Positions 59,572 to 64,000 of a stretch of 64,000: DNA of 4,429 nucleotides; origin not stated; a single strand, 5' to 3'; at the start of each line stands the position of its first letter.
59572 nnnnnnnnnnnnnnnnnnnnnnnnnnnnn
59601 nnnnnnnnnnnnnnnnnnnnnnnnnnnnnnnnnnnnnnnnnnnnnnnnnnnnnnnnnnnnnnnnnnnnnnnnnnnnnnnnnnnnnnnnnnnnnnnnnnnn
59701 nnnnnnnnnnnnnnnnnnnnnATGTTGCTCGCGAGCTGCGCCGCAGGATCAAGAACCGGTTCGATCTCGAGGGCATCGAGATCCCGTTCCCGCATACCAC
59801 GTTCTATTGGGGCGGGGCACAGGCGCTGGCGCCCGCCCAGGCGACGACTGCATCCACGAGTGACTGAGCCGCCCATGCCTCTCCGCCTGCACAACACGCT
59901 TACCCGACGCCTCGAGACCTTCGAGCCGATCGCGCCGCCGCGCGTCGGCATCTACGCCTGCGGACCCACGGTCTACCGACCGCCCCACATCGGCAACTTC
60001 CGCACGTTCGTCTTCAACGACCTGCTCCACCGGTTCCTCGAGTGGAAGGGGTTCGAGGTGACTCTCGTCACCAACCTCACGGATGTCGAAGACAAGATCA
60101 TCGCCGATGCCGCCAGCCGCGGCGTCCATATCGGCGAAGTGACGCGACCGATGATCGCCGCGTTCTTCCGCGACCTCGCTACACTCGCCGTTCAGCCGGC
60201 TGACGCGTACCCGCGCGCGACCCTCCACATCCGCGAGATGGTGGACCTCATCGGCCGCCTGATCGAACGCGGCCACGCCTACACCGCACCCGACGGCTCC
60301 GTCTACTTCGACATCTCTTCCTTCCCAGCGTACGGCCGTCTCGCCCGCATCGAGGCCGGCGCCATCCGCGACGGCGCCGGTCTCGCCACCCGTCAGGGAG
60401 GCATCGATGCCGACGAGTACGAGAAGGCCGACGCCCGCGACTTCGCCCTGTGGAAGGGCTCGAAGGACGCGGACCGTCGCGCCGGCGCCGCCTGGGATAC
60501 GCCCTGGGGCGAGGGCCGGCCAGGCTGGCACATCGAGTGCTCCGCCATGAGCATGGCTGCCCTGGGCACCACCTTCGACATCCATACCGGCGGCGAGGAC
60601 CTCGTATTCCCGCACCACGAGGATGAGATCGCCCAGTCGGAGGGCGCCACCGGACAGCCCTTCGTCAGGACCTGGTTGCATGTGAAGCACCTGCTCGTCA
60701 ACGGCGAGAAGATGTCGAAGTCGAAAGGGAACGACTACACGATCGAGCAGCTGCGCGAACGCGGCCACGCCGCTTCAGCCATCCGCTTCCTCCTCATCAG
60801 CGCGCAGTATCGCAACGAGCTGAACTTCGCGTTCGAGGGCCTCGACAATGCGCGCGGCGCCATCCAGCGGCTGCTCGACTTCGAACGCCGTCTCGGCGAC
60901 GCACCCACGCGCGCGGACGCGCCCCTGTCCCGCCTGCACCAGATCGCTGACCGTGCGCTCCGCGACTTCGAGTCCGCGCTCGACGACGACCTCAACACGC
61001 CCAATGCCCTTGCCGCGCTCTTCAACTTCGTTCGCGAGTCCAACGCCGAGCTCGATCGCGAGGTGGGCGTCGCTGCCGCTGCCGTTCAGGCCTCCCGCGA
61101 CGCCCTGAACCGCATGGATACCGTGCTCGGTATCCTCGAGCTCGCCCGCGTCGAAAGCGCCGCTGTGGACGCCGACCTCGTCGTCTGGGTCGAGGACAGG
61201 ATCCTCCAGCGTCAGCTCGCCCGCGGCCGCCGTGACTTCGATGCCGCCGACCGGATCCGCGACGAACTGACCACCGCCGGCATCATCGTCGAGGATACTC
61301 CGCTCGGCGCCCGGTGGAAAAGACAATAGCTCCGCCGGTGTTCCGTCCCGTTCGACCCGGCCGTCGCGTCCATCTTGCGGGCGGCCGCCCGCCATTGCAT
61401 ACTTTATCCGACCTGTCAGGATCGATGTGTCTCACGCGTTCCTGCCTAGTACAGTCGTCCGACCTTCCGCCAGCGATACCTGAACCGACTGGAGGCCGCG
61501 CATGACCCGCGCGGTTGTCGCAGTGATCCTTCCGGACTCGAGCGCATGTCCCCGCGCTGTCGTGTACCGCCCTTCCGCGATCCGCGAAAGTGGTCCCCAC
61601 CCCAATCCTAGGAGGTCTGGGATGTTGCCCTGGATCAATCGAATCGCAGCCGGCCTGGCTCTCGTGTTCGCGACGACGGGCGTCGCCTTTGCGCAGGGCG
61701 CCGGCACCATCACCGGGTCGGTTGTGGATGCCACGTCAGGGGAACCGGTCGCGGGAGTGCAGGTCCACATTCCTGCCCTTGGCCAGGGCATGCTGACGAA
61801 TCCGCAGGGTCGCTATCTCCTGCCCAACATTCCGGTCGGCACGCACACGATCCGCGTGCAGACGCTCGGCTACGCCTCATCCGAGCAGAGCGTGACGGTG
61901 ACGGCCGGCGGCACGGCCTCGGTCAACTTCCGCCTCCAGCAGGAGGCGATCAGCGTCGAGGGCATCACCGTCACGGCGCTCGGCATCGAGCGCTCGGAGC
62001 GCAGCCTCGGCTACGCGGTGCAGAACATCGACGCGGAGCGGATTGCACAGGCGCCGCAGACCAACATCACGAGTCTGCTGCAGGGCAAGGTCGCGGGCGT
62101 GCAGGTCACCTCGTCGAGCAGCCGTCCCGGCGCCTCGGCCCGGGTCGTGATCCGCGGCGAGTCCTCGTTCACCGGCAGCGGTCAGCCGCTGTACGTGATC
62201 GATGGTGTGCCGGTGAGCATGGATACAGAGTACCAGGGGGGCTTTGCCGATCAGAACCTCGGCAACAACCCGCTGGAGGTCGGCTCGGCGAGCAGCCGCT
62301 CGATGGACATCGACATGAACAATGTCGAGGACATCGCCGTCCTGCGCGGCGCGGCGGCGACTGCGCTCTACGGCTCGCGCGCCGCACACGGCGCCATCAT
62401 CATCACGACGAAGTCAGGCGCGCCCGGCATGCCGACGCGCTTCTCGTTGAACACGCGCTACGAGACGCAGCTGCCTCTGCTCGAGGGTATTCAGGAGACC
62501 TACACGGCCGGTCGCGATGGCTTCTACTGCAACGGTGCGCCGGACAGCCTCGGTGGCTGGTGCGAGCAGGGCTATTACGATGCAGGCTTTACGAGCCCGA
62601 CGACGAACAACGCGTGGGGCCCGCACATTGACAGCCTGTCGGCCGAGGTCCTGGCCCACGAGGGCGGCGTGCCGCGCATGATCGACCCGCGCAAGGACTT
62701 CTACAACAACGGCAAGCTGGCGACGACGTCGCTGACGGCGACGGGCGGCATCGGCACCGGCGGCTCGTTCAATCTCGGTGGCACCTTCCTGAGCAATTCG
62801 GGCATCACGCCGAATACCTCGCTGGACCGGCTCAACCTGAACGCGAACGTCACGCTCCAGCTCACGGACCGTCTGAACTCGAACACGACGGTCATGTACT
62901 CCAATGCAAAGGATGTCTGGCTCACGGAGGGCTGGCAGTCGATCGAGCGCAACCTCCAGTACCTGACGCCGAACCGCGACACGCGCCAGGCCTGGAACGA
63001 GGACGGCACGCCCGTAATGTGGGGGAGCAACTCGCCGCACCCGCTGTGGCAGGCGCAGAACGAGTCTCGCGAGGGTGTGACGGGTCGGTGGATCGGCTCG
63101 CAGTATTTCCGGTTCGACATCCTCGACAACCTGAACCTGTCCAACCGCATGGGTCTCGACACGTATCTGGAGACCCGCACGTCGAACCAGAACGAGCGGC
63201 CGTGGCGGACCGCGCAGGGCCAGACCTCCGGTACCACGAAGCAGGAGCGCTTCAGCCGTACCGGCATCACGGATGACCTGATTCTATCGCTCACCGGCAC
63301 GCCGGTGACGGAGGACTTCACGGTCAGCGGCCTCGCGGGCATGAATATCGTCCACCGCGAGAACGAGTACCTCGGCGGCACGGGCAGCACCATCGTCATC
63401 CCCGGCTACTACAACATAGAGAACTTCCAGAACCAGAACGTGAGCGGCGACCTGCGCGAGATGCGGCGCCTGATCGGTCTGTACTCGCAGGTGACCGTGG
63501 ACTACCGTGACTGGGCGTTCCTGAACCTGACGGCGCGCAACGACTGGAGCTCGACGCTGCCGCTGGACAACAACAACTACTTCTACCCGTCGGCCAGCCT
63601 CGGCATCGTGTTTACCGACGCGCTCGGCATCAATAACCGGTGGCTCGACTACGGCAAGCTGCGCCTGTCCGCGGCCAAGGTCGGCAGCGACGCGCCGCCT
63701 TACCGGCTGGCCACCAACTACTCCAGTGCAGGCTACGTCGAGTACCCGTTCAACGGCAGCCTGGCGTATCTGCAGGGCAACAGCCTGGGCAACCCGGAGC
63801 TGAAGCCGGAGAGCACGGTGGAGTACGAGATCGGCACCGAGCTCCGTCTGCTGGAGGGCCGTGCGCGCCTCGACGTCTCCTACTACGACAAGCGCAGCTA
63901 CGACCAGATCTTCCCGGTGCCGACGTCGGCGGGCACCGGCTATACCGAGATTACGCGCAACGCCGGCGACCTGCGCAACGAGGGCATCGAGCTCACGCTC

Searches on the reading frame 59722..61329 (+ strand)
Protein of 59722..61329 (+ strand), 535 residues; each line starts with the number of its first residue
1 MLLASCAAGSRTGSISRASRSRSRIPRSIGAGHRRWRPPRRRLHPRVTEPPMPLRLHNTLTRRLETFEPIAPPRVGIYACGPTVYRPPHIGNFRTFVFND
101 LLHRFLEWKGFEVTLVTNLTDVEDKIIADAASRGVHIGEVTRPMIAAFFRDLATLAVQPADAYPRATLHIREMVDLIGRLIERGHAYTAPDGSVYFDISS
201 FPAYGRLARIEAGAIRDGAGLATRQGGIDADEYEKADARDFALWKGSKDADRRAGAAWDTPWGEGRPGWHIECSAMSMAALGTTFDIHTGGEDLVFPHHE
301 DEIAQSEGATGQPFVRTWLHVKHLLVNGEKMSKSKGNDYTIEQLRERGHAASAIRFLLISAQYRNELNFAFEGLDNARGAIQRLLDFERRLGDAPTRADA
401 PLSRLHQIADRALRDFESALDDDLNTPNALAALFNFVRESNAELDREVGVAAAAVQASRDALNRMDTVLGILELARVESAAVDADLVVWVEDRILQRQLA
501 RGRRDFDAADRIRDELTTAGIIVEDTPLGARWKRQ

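Call 19: search_protein_families(library=pfam, proteins=[window:59722-61329:+], max_evalue=0.00001)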
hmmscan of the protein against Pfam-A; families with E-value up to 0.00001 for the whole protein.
window:59722-61329:+ (535 aa): 3 families
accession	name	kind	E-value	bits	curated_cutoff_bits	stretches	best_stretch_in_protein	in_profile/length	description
PF01406.26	tRNA-synt_1e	-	9.8e-104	347.4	27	1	67-377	2-299/301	tRNA synthetases class I (C) catalytic domain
PF09190.17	DALR_2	-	3.7e-13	50.2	22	1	416-473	2-57/57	DALR domain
PF09334.17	tRNA-synt_1g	-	8.5e-10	38.4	20.1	0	86-191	12-118/391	tRNA synthetases class I (M)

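Call 35: find_encoding_contigs(protein=window:59722-61329:+, flank=10000, max_places=3)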
Protein window:59722-61329:+ (535 aa): no gene with exactly this product is on record in the collection.

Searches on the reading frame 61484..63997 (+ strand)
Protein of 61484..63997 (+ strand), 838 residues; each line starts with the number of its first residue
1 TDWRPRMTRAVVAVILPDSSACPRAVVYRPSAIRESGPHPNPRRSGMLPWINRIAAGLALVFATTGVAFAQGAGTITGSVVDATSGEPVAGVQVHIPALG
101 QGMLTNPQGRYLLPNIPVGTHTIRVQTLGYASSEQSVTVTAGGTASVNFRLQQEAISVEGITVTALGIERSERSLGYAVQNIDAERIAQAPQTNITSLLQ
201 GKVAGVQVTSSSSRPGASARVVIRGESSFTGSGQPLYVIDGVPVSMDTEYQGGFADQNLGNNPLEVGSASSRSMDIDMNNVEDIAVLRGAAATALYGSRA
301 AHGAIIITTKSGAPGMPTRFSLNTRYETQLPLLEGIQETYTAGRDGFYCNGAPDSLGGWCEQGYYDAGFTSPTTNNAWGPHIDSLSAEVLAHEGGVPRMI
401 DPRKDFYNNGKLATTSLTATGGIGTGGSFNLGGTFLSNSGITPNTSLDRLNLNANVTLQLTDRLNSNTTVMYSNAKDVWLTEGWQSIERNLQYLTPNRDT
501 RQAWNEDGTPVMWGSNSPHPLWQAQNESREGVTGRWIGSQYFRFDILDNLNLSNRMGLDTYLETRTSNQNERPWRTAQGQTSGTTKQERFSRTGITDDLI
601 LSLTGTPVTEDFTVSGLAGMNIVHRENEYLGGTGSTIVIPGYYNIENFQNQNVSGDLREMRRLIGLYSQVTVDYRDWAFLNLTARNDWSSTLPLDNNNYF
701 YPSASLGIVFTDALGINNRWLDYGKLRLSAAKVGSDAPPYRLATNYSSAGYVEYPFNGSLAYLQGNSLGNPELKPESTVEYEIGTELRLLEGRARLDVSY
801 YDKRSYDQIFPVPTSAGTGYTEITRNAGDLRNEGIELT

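Call 19: search_protein_families(library=pfam, proteins=[window:61484-63997:+], max_evalue=0.00001)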
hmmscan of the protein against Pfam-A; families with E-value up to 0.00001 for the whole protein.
window:61484-63997:+ (838 aa): 4 families
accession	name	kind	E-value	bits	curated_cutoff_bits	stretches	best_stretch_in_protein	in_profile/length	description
PF13715.12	CarbopepD_reg_2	-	1.8e-20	73.2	32.2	1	76-163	1-88/88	CarboxypepD_reg-like domain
PF07715.20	Plug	-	4.4e-19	69.4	23.9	1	173-304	3-107/107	TonB-dependent Receptor Plug Domain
PF13620.12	CarboxypepD_reg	-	7.8e-19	68.3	32.3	1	75-152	1-82/82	Carboxypeptidase regulatory-like domain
PF00593.30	TonB_dep_Rec_b-barrel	-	7.4e-16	59.5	27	1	490-837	18-330/436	TonB dependent receptor-like, beta-barrel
